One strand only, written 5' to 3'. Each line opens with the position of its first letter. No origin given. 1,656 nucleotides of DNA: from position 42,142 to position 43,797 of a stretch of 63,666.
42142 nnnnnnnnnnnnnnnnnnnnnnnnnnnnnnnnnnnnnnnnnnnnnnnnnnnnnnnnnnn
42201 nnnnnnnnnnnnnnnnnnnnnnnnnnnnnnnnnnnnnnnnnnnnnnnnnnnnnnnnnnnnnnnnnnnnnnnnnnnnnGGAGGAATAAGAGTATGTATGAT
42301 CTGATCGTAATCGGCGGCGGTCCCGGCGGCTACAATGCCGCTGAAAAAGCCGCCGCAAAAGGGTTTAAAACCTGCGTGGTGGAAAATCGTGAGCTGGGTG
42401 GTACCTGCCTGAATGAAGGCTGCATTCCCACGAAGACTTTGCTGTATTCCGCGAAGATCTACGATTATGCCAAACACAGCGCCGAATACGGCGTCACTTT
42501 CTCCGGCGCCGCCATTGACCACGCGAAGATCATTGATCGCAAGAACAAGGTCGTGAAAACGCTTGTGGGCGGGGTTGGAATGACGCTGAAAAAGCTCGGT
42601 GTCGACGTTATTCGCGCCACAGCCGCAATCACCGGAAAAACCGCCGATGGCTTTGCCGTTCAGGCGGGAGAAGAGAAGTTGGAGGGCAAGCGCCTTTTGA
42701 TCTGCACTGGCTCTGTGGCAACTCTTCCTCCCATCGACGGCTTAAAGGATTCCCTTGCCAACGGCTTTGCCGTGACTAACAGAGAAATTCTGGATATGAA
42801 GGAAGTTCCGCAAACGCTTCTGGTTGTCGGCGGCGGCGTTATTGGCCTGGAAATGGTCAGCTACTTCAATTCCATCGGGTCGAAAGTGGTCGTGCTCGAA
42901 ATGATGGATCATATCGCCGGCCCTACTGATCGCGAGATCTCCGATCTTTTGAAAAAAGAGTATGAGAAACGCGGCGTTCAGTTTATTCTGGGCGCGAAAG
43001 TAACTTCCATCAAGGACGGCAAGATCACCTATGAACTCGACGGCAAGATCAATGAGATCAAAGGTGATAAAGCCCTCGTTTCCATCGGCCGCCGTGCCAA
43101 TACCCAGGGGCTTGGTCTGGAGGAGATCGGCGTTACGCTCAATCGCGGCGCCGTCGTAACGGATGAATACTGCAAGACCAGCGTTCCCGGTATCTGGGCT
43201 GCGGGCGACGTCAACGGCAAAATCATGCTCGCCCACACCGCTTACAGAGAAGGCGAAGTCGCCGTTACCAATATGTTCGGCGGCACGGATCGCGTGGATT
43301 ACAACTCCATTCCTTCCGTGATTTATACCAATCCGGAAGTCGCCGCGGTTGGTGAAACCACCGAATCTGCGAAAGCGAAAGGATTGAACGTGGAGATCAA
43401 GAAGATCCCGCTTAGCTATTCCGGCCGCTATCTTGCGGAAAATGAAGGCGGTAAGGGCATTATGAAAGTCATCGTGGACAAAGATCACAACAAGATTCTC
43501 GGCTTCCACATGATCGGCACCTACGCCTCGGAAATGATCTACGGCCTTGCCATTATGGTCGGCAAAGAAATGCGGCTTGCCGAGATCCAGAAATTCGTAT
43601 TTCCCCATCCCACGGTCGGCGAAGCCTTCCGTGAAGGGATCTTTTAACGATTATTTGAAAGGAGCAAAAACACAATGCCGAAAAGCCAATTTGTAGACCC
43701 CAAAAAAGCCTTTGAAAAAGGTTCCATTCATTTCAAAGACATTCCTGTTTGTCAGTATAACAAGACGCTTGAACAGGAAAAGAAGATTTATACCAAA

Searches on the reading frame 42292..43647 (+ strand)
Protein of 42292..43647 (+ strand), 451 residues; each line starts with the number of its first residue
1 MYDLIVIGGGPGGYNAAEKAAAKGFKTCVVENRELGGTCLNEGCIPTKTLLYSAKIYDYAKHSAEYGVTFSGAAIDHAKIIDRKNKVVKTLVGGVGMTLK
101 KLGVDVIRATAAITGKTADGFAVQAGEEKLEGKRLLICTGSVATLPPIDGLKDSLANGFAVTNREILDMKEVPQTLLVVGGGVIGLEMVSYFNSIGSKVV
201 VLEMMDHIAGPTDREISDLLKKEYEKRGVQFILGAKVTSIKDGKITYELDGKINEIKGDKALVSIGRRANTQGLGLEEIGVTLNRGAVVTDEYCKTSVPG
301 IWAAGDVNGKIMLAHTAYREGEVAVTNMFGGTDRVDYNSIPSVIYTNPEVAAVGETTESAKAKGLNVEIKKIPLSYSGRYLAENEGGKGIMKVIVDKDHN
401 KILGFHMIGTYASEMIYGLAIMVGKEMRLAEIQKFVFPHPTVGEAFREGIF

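Call 21: search_protein_families(library=pfam, proteins=[window:42292-43647:+], max_evalue=0.001)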
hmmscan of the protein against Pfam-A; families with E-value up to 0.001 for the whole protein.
window:42292-43647:+ (451 aa): 11 families
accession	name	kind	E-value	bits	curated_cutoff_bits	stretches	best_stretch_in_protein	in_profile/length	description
PF07992.20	Pyr_redox_2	-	4.2e-72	243.5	26.1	1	2-321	1-291/291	Pyridine nucleotide-disulphide oxidoreductase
PF02852.28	Pyr_redox_dim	-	8.1e-31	106.9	25.3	1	340-448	1-108/110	Pyridine nucleotide-disulphide oxidoreductase, dimerisation domain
PF00070.33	Pyr_redox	-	2e-21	76.7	22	1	176-242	2-68/82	Pyridine nucleotide-disulphide oxidoreductase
PF13738.12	Pyr_redox_3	-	7.3e-10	39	30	1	116-305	109-305/305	Pyridine nucleotide-disulphide oxidoreductase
PF13450.12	NAD_binding_8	-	3.4e-08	34.1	21.9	1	6-41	1-37/68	NAD(P)-binding Rossmann-like domain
PF03486.20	HI0933_like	-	8.9e-08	32.3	50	0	3-34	2-33/244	HI0933-like protein Rossmann domain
PF12831.13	FAD_oxidored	-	5.7e-07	29.6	27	1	3-46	1-45/416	FAD dependent oxidoreductase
PF01266.30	DAO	-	8.7e-06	25.9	27.9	0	3-38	1-38/353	FAD dependent oxidoreductase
PF00890.30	FAD_binding_2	-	1e-05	25.4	20.4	1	3-35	1-33/414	FAD binding domain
PF01134.28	GIDA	-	2.3e-05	24.1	22.1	1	3-51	1-47/391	Glucose inhibited division protein A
PF01262.27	AlaDh_PNT_C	-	0.00011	22.2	23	0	173-205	28-60/214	Alanine dehydrogenase/PNT, C-terminal domain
